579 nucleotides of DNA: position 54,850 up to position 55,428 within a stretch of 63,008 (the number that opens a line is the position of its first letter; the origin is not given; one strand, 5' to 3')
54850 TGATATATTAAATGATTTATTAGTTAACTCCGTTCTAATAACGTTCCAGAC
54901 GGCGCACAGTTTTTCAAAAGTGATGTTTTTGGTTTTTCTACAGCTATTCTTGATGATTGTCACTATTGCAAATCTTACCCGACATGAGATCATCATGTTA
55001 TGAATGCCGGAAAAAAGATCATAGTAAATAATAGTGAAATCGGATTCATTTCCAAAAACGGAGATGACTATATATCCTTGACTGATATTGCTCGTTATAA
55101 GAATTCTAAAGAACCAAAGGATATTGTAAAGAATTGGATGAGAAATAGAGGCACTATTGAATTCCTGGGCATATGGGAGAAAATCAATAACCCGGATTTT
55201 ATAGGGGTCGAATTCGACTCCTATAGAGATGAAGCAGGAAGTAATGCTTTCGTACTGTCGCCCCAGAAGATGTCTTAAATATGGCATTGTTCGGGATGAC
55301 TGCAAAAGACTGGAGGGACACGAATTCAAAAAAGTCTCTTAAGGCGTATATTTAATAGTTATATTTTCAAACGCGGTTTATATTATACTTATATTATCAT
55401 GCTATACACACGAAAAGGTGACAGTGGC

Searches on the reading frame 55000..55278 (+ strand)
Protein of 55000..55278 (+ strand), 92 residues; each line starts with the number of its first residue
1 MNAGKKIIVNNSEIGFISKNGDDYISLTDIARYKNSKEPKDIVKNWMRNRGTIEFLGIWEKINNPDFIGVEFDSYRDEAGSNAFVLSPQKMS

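Call 10: search_protein_families(library=pfam, proteins=[window:55000-55278:+], max_evalue=0.01)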
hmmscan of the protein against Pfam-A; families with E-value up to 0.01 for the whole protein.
window:55000-55278:+ (92 aa): 1 family
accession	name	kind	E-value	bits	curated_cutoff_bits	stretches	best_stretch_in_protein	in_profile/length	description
PF04383.19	KilA-N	-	3.6e-09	36.8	23.8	1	17-67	10-58/107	KilA-N domain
